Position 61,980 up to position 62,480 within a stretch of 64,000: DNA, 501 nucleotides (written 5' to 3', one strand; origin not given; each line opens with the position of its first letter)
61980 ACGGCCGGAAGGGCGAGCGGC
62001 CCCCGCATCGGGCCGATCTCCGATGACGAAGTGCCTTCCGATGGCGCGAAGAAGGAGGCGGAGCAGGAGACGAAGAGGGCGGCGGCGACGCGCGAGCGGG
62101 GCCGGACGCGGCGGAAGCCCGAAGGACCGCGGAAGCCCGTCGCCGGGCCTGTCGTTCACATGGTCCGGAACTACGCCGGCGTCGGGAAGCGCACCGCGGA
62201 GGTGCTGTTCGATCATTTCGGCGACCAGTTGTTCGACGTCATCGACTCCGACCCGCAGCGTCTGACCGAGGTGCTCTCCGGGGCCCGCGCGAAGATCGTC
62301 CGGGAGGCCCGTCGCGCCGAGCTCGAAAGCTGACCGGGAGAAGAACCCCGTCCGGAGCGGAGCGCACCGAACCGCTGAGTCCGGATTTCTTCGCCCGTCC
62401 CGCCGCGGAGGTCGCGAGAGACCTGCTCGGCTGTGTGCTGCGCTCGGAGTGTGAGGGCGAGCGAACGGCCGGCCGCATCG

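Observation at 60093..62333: Large NYN-nuclease / double LOTUS (OST-HTH) protein with in-frame 21/24-bp tandem repeats and an HhH-like tail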

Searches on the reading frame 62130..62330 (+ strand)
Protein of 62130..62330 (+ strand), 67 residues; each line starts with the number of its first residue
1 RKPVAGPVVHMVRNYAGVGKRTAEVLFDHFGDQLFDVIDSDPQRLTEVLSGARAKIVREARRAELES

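Call 14: search_solved_structures(query=A2, max_evalue=10, show_alignments=4)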
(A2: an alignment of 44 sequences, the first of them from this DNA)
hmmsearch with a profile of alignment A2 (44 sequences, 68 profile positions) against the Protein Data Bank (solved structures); distinct sequences matched with E-value up to 10: 25.
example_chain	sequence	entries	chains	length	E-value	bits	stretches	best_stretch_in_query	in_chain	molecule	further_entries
2bhn_A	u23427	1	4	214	5.9e-05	26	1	12-32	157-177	XPF ENDONUCLEASE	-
2bgw_A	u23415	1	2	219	6.1e-05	25.9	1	12-32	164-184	XPF ENDONUCLEASE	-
4gfj_A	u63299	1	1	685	0.0015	21.5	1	16-32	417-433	Topoisomerase V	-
2csb_A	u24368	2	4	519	0.0039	20.2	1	16-32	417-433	Topoisomerase V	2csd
7x7q_A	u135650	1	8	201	0.034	17.1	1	15-62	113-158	Holliday junction ATP-dependent DNA helicase RuvA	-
8df7_A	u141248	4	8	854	0.034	17.1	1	16-32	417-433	Topoisomerase V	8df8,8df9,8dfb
5hm5_A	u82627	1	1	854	0.036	17.1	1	16-32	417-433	Topoisomerase V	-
1pzn_A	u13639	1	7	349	0.059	16.4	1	2-63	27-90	DNA repair and recombination protein rad51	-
7x5a_A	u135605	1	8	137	0.1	15.6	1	15-29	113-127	Holliday junction ATP-dependent DNA helicase RuvA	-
1d8l_A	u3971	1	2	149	0.18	14.8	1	5-29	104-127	PROTEIN (HOLLIDAY JUNCTION DNA HELICASE RUVA)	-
1p59_A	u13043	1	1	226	0.26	14.3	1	15-45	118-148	Endonuclease III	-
7pbu_A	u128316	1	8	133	0.29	14.2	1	14-29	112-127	Holliday junction ATP-dependent DNA helicase RuvA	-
1cuk_A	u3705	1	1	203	0.3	14.1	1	5-29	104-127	RUVA PROTEIN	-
1bdx_A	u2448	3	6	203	0.31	14.1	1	5-29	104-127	HOLLIDAY JUNCTION DNA HELICASE RUVA | RUVA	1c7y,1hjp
1orn_A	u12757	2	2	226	0.42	13.7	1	15-45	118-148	Endonuclease III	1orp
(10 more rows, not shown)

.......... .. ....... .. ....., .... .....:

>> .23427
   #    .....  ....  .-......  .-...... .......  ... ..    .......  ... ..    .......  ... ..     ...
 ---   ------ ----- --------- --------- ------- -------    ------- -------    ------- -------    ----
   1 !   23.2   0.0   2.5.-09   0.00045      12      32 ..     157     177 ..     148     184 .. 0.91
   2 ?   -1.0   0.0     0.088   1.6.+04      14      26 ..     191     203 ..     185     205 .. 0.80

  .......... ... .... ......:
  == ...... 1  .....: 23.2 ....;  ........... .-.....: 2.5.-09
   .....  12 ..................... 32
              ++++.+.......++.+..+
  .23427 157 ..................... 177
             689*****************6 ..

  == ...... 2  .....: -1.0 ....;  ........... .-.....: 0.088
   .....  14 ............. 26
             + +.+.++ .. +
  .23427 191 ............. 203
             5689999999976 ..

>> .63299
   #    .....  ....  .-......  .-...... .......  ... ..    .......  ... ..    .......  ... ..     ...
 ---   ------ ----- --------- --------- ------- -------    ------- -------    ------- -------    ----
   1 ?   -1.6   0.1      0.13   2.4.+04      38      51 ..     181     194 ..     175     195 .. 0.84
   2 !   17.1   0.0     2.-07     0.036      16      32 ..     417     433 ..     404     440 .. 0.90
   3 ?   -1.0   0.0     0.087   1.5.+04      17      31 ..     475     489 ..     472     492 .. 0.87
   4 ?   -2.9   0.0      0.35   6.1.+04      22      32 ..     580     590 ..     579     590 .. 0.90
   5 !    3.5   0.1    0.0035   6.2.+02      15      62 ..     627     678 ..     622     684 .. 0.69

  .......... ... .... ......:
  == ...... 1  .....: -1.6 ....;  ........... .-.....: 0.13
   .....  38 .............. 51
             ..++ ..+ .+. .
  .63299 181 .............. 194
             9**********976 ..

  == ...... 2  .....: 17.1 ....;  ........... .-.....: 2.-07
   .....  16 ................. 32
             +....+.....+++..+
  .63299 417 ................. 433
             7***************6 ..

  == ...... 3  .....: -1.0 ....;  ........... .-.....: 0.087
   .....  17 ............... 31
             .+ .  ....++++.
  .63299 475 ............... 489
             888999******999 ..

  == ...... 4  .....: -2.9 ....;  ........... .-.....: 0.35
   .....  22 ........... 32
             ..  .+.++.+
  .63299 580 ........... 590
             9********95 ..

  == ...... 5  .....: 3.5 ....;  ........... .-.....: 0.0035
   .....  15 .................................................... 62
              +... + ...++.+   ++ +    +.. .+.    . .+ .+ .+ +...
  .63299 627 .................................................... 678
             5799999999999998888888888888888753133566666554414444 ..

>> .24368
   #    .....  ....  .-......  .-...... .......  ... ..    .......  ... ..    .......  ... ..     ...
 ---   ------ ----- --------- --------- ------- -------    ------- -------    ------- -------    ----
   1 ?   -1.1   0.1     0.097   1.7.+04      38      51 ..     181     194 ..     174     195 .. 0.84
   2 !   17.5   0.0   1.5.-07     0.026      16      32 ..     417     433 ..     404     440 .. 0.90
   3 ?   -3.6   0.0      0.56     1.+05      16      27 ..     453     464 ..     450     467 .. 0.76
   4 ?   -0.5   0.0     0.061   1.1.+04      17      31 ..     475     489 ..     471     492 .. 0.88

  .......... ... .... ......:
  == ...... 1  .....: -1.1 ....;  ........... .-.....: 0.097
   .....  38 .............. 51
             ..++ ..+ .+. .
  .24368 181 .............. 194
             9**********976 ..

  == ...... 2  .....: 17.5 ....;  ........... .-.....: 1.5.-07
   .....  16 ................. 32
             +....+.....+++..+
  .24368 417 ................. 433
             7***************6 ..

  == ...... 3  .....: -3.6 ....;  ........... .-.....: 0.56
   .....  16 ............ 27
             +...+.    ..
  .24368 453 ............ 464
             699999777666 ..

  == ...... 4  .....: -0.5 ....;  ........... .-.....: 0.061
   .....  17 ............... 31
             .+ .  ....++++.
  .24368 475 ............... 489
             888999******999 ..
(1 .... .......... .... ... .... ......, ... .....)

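Call 15: search_protein_families(library=pfam, alignment_id=A2, max_evalue=1)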
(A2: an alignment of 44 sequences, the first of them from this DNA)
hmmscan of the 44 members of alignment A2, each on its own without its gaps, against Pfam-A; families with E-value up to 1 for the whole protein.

A. member 1, seq(67 aa): 2 families
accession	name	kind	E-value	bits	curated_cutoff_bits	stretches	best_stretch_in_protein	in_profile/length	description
PF14490.11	HHH_RecD2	-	0.0044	17.3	27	1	15-57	14-56/92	ATP-dependent RecD2 DNA helicase HHH domain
PF14520.12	HHH_5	-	0.0058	17.5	27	1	17-55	9-49/57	Helix-hairpin-helix domain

B. families by the number of members that match (of 44 scanned): 28 families (the first 25 are shown)
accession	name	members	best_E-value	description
PF14520.12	HHH_5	40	1.1e-08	Helix-hairpin-helix domain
PF01367.25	5_3_exonuc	28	0.0041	5'-3' exonuclease, C-terminal SAM fold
PF14490.11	HHH_RecD2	20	0.0044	ATP-dependent RecD2 DNA helicase HHH domain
PF16901.10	DAO_C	15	0.0027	C-terminal domain of alpha-glycerophosphate oxidase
PF10391.15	DNA_pol_lambd_f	14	0.04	Fingers domain of DNA polymerase lambda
PF11798.14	IMS_HHH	12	0.011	IMS family HHH motif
PF21176.3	RecR_HhH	10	0.0029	RecR, helix-hairpin-helix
PF02254.24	TrkA_N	8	0.0041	TrkA-N domain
PF00633.29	HHH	7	0.0068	Helix-hairpin-helix motif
PF12826.13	HHH_2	6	0.082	Helix-hairpin-helix motif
PF22733.1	NNH1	2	0.0013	NACHT N-terminal Helical domain 1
PF05402.18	PqqD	2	0.022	Coenzyme PQQ synthesis protein D (PqqD)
PF22525.1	H2TH_5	1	0.019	S13-like H2TH domain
PF19968.4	VMAP-M7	1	0.023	vWA-MoxR associated protein middle region (VMAP-M) 7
PF00542.24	Ribosomal_L12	1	0.027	Ribosomal protein L7/L12 C-terminal domain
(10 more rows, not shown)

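Call 22: predict_structure(alignment_id=A2)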
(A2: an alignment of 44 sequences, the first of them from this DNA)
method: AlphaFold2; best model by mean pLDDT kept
length: 67 residues; sequences in the alignment: 44
mean_pLDDT: 94.2   pTM: 0.80
mean pLDDT of the five models: 94.2, 93.3, 92.8, 92.1, 90.6
residues with pLDDT >= 90: 61; 70-90: 1; 50-70: 4; < 50: 1
segments of 3 or more residues with pLDDT < 50: none
pLDDT, mean of each block of 10 residues (from residue 1): 75 98 98 97 98 98 95
secondary structure, 60 per line:
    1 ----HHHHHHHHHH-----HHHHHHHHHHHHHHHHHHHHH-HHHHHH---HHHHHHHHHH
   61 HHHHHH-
elements in order: H5-14 H20-40 H42-47 H51-66

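Call 50: find_homologous_proteins(query=A2, max_evalue=0.001)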
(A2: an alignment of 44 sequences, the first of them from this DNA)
Query A2 (44 sequences) (67 aa, profile of the alignment): 40 proteins with E <= 0.001 among 691 candidates.
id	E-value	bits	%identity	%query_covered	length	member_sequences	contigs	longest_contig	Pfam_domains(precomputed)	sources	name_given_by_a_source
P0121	7.8e-29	117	73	94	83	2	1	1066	-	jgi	-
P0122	6.3e-28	114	69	90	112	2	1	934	-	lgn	-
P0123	6.3e-28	114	54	85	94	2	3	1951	-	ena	-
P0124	1.9e-27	113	53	85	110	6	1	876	-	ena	-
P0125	4.3e-27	111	72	91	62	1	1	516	-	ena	-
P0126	6.5e-27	111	62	82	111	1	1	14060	-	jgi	jgi:hypothetical protein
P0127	1.8e-26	109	52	90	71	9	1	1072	-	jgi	jgi:hypothetical protein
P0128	3.5e-26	108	79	85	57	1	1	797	-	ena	-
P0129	5.0e-26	108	57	90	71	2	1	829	-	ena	-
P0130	5.2e-26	108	49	85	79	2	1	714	-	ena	-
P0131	6.6e-26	108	56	88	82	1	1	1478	PF14520.13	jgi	jgi:hypothetical protein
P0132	6.6e-26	108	56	88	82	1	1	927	PF14520.13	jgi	jgi:hypothetical protein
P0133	6.7e-26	108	48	90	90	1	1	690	-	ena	-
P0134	9.0e-26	107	56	81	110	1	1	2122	-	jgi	jgi:hypothetical protein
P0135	1.2e-25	107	57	90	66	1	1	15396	PF14520.13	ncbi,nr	ncbi:MAG: hypothetical protein Q8W46_00785, partial [Candidatus Palauibacterales bacterium]|nr:hypot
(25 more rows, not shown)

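Call 58: search_protein_representatives(alignment_id=A2)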
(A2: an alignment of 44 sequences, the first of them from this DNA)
Query: 44 sequences, 68 profile positions. Proteins with E-value up to 0.001 (for the whole library): 2015; up to 1e-10: 151; up to 1e-30: 0. The best 150 are listed.
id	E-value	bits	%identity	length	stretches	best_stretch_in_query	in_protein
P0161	1.2e-28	114.7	-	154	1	5-67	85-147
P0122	2.0e-28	114.0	-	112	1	5-65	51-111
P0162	5.9e-28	112.5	-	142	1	2-67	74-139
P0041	1.3e-27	111.4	-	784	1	4-66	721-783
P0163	2.9e-27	110.3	-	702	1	3-67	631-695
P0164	2.9e-27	110.3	-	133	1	3-66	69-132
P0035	3.9e-27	109.9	-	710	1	4-66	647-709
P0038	4.3e-27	109.8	-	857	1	3-67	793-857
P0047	4.5e-27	109.7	-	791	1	3-66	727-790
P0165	5.9e-27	109.3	-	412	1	6-67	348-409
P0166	1.1e-26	108.5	-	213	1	2-67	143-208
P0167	1.5e-26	108.0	-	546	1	3-67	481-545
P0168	1.5e-26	108.0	-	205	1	2-67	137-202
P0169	1.6e-26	108.0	-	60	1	11-67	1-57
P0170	1.6e-26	107.9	-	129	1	4-66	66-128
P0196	1.1e-18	82.8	-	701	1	12-67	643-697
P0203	1.5e-17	79.2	-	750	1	13-66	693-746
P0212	1.1e-15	73.3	-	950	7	14-64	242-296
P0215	4.1e-15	71.4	-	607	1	5-66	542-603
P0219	1.2e-14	69.9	-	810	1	3-67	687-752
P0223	3.7e-14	68.3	-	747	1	11-65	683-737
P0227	8.3e-14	67.2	-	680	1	5-64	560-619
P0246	1.6e-12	63.1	-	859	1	10-59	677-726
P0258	6.1e-12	61.2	-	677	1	4-65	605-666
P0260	9.5e-12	60.6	-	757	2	9-66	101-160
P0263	1.3e-11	60.1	-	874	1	3-59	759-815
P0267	1.5e-11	59.9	-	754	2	17-66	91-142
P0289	6.2e-11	58.0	-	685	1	4-59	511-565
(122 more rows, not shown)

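Call 60: search_protein_families(library=pfam, proteins=[P0203, P0219, P0223, P0227, P0246, P0263, P0260, P0267, P0212, P0289], max_evalue=0.001)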
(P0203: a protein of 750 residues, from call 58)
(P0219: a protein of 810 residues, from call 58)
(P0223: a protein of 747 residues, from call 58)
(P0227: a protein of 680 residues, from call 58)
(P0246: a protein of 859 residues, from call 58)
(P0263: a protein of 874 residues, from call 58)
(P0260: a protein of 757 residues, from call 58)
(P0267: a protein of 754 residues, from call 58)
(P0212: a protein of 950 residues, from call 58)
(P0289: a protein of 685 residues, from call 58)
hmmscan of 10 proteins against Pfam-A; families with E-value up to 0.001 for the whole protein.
P0203 (750 aa): 2 families
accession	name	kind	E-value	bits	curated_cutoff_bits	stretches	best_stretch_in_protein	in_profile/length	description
PF01936.24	NYN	-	1.2e-24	88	24.2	1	22-162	2-143/145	NYN domain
PF12872.13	OST-HTH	-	1.6e-07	31.5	23.8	0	344-376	22-55/71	OST-HTH/LOTUS domain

P0219 (810 aa): 3 families
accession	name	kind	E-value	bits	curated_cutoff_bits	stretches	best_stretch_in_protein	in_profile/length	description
PF01936.24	NYN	-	1e-25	91.4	24.2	1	24-164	2-143/145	NYN domain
PF12872.13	OST-HTH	-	3e-10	40.3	23.8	1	358-410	6-61/71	OST-HTH/LOTUS domain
PF24359.1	DUF7515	-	2e-05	25.1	27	0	214-251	35-73/85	Domain of unknown function (DUF7515)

P0223 (747 aa): 2 families
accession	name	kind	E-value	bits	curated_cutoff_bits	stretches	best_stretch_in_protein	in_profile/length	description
PF01936.24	NYN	-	1.2e-24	87.9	24.2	1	25-165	2-143/145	NYN domain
PF12872.13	OST-HTH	-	3.5e-10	40.1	23.8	1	203-252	21-69/71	OST-HTH/LOTUS domain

P0227 (680 aa): 2 families
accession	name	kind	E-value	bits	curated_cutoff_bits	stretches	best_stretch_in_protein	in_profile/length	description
PF01936.24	NYN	-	9.7e-25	88.2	24.2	1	25-165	2-143/145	NYN domain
PF12872.13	OST-HTH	-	6.9e-13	48.7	23.8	2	374-423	21-69/71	OST-HTH/LOTUS domain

P0246 (859 aa): 2 families
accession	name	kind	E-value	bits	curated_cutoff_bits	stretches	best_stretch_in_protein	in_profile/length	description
PF01936.24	NYN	-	2.2e-23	83.8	24.2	1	27-167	2-143/145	NYN domain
PF12872.13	OST-HTH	-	2.8e-11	43.5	23.8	1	378-415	18-57/71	OST-HTH/LOTUS domain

P0263 (874 aa): 2 families
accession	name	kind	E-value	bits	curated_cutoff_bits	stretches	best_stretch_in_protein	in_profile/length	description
PF01936.24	NYN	-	2.5e-24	86.9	24.2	1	29-169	2-143/145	NYN domain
PF12872.13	OST-HTH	-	3.1e-09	37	23.8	0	386-435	20-68/71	OST-HTH/LOTUS domain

P0260 (757 aa): 14 families
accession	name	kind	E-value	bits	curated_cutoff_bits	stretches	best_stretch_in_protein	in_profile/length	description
PF13604.12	AAA_30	-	1.2e-43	149.6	27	1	349-525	2-174/191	AAA domain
PF13245.12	AAA_19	-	8.4e-39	133.2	25.1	1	353-482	1-134/134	AAA domain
PF14490.11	HHH_RecD2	-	1.6e-28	98.8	27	1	158-245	2-90/92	ATP-dependent RecD2 DNA helicase HHH domain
PF23139.1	OB_YrrC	-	1.1e-18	67.3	27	1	21-92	2-75/76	ATP-dependent DNA helicase YrrC, OB-fold domain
PF13538.12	UvrD_C_2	-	3.6e-14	52.8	27.4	1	674-722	1-52/52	UvrD-like helicase C-terminal domain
PF18335.7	SH3_13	-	4.3e-12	46.1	41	1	595-653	1-61/65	ATP-dependent RecD-like DNA helicase SH3 domain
PF14520.12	HHH_5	-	9.7e-12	45.6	27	1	106-153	6-53/57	Helix-hairpin-helix domain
PF01443.25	Viral_helicase1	-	7.5e-10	39.4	21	1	367-480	2-100/228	Viral superfamily 1 RNA helicase core domain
PF13086.12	AAA_11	-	5.1e-09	36.7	27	1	349-403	2-64/257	AAA domain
PF00633.29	HHH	-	3.3e-06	27.1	24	0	128-153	4-29/30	Helix-hairpin-helix motif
PF20720.3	nSTAND3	-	3.4e-06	27.3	27.2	1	354-394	8-48/155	Novel STAND NTPase 3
PF13401.12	AAA_22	-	4.2e-05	24.3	27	1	364-463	6-108/130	AAA domain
PF12826.13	HHH_2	-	0.00052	20.6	27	0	107-156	8-56/64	Helix-hairpin-helix motif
PF02562.22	PhoH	-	0.00068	19.6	27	0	437-480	118-161/205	PhoH-like protein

P0267 (754 aa): 19 families
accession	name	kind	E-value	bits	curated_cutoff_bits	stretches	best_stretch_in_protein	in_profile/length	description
PF13604.12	AAA_30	-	6.2e-43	147.2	27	1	343-522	1-171/191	AAA domain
PF13245.12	AAA_19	-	9.5e-42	142.8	25.1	1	348-482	1-134/134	AAA domain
PF14490.11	HHH_RecD2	-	1.8e-37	127.6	27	1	139-229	1-92/92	ATP-dependent RecD2 DNA helicase HHH domain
PF18335.7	SH3_13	-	3.1e-24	85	41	1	583-647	1-65/65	ATP-dependent RecD-like DNA helicase SH3 domain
PF13538.12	UvrD_C_2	-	6e-18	64.9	27.4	1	668-716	1-52/52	UvrD-like helicase C-terminal domain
PF14520.12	HHH_5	-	7e-15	55.7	27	1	89-137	7-55/57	Helix-hairpin-helix domain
PF23139.1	OB_YrrC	-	1.9e-13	50.6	27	1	1-70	1-72/76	ATP-dependent DNA helicase YrrC, OB-fold domain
PF13086.12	AAA_11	-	1.7e-11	44.8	27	1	345-398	3-64/257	AAA domain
PF01443.25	Viral_helicase1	-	2.2e-11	44.4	21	1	362-480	2-100/228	Viral superfamily 1 RNA helicase core domain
PF13191.12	AAA_16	-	3.8e-08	34.5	32.6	1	357-477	23-144/167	AAA ATPase domain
PF13401.12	AAA_22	-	3.2e-07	31.2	27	1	357-489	4-104/130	AAA domain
PF12826.13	HHH_2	-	1e-06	29.2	27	1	89-139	8-57/64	Helix-hairpin-helix motif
PF05970.20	PIF1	-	2.3e-06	27.8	25.9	1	344-506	2-189/223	PIF1-like helicase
PF02562.22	PhoH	-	6.6e-06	26.2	27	0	410-478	93-159/205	PhoH-like protein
PF20720.3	nSTAND3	-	7.8e-05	22.9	27.2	1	349-387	8-46/155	Novel STAND NTPase 3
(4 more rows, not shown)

P0212 (950 aa): 22 families
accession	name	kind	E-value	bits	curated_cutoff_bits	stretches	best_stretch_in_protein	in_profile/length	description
PF14520.12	HHH_5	-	4e-98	322.3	27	7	100-155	2-57/57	Helix-hairpin-helix domain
PF21180.3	TOP6A-Spo11_Toprim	-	1.6e-54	184.9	24.1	1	774-944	1-170/170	Topoisomerase 6 subunit A/Spo11, Toprim domain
PF00633.29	HHH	-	1.3e-43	145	24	2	123-151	1-29/30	Helix-hairpin-helix motif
PF12826.13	HHH_2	-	2.9e-34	117.5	27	3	107-150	10-52/64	Helix-hairpin-helix motif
PF10391.15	DNA_pol_lambd_f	-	1.3e-31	108.6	29.8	1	458-488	8-38/51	Fingers domain of DNA polymerase lambda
PF11731.14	Cdd1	-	1.8e-29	102.2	25.5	0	235-276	3-44/86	Pathogenicity locus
PF14229.12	DUF4332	-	4.1e-25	88.8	23.2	1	370-425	43-98/122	Domain of unknown function (DUF4332)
PF25453.1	DUF7898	-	4.1e-22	78.8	27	0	177-207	12-42/80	Domain of unknown function (DUF7898)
PF04406.19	TP6A_N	-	4.1e-20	71.8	26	1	667-725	4-62/62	Type IIB DNA topoisomerase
PF12836.13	HHH_3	-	2.7e-18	66.2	27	0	129-185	10-60/65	Helix-hairpin-helix motif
PF21176.3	RecR_HhH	-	2.5e-14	53.2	27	0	99-116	5-22/45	RecR, helix-hairpin-helix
PF02961.22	SAM_BAF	-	1.1e-13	51.9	25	0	449-478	16-45/88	Barrier to autointegration factor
PF21999.2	IMS_HHH_1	-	2.5e-13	50.7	27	0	34-79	1-44/53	DNA polymerase-iota, thumb domain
PF03118.21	RNA_pol_A_CTD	-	2e-12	47.1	23.8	0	40-81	21-62/67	Bacterial RNA polymerase, alpha chain C terminal domain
PF11798.14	IMS_HHH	-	1.6e-11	44.2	24.4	0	203-221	12-29/32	IMS family HHH motif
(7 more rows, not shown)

P0289 (685 aa): 2 families
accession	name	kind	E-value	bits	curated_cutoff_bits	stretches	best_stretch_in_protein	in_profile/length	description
PF01936.24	NYN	-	5e-24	85.9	24.2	1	23-163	2-143/145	NYN domain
PF12872.13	OST-HTH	-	9.5e-07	29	23.8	0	193-249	15-68/71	OST-HTH/LOTUS domain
